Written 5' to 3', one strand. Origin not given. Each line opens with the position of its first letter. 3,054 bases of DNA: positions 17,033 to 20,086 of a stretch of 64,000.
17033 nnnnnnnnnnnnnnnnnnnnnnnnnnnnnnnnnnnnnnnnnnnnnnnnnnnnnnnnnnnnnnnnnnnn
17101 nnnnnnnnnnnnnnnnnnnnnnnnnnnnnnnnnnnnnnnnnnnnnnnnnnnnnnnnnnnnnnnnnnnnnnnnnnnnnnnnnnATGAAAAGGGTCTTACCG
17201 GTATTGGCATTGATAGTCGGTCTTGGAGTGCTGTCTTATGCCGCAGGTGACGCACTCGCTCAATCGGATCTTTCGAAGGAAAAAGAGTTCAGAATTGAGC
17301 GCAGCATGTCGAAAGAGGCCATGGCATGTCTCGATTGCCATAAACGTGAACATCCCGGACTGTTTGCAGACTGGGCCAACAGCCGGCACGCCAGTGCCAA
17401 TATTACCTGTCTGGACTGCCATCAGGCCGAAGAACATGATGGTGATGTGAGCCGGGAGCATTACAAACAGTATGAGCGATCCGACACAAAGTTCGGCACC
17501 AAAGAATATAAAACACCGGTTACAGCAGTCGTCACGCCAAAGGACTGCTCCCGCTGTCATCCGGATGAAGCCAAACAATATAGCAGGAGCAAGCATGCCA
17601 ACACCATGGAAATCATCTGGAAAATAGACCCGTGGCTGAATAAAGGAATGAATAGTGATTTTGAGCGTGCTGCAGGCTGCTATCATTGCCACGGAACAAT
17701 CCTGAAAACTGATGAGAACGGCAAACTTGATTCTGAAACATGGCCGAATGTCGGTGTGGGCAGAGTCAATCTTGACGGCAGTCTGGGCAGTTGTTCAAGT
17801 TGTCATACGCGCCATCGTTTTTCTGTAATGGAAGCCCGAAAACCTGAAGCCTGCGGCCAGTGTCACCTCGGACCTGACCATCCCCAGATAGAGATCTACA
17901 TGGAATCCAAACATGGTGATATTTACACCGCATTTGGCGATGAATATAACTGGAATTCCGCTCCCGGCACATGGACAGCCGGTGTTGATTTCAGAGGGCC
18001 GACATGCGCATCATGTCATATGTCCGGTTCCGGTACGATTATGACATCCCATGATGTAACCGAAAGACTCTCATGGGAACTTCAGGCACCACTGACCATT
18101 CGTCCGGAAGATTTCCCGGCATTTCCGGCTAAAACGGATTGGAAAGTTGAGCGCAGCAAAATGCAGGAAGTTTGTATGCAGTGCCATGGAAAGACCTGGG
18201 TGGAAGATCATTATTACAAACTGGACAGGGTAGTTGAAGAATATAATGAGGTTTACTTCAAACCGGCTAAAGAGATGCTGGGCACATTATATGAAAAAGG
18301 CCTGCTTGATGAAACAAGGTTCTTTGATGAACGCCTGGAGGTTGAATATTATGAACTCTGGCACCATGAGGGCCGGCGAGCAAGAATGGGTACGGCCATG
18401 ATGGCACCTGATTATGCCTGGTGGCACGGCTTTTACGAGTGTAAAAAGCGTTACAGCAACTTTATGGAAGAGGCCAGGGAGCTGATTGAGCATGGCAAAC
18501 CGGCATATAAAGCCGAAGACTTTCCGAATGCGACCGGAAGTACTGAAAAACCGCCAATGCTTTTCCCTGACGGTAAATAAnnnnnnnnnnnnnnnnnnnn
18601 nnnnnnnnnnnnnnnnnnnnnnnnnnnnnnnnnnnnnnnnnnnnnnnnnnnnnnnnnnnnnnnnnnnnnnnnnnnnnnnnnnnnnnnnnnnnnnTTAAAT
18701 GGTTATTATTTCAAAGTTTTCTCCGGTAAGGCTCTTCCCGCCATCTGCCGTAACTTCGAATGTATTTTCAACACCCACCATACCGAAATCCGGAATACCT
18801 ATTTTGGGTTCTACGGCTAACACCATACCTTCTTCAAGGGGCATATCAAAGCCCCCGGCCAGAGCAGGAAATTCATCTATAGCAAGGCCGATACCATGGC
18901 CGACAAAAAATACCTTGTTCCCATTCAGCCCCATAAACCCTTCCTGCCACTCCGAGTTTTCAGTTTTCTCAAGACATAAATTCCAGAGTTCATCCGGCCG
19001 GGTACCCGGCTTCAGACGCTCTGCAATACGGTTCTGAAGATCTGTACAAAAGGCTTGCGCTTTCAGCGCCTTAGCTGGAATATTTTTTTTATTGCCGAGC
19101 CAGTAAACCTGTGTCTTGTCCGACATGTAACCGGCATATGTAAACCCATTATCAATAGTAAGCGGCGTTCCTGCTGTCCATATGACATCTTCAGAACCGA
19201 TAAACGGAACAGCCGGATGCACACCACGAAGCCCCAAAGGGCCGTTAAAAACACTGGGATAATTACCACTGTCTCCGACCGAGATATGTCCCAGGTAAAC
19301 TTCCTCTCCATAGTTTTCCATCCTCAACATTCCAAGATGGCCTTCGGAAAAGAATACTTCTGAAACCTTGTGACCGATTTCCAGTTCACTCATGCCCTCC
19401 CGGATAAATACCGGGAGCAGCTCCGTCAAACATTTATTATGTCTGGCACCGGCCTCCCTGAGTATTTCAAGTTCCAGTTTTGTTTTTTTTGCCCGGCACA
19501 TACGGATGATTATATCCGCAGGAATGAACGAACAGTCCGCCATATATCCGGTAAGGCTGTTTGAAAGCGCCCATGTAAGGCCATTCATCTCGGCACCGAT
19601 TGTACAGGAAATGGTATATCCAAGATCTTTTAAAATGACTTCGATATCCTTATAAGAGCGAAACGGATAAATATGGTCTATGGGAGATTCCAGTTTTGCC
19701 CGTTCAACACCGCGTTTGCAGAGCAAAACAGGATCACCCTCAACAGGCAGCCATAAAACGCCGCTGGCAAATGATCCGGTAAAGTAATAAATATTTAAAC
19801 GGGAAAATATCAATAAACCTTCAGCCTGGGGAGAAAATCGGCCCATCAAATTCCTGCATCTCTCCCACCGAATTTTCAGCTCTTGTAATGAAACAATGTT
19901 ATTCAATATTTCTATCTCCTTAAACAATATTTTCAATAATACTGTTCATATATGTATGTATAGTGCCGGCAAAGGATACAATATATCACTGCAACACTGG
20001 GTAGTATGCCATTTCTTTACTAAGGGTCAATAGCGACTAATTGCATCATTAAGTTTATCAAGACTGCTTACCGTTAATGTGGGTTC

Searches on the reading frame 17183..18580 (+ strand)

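Call 92: search_protein_families(library=pfam, proteins=[window:17183-18580:+], max_evalue=0.00001)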
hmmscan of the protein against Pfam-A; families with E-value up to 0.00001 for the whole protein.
window:17183-18580:+ (465 aa): 6 families
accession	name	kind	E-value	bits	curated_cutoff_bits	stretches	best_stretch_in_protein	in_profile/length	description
PF13447.11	Multi-haem_cyto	-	1.2e-30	107.2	21.9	1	203-376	97-262/269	Seven times multi-haem cytochrome CxxCH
PF13435.11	Cytochrome_C554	-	2.3e-13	51.3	20.8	1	122-193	2-78/84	Cytochrome c554 and c-prime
PF22113.1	Mtrc-MtrF_II-IV_dom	-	3.5e-10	40.1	30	0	48-214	8-170/176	Outer membrane cytochrome MtrC/MtrF-like, domains II/IV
PF14522.11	Cytochrome_C7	-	4.4e-09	36.5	24.8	0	162-228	12-66/67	Cytochrome c7 and related cytochrome c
PF14537.11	Cytochrom_c3_2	-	2.5e-07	31.5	25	0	121-228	8-78/79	Cytochrome c3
PF09699.15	Paired_CXXCH_1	-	8e-07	29.1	20.6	0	202-228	7-36/41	Doubled CXXCH motif (Paired_CXXCH_1)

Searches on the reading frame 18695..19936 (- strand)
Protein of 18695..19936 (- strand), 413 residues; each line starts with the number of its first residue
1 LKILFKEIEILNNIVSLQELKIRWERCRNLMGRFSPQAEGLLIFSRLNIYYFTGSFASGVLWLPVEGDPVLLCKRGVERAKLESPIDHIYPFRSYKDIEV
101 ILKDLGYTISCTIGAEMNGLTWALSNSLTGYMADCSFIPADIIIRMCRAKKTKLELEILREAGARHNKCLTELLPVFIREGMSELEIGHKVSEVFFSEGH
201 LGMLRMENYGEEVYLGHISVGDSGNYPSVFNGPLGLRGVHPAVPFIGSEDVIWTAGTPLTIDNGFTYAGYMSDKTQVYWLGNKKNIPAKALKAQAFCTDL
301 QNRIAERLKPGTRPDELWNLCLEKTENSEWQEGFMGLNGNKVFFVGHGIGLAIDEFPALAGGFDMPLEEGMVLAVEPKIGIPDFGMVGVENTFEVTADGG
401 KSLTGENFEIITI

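Call 92: search_protein_families(library=pfam, proteins=[window:18695-19936:-], max_evalue=0.00001)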
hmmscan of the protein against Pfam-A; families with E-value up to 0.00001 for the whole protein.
window:18695-19936:- (413 aa): 2 families
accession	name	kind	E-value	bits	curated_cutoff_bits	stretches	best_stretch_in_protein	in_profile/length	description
PF00557.29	Peptidase_M24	-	4.1e-33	115.3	23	1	157-397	1-208/208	Metallopeptidase family M24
PF01321.24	Creatinase_N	-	9.4e-18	65.4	22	1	23-149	1-127/128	Creatinase/Prolidase N-terminal domain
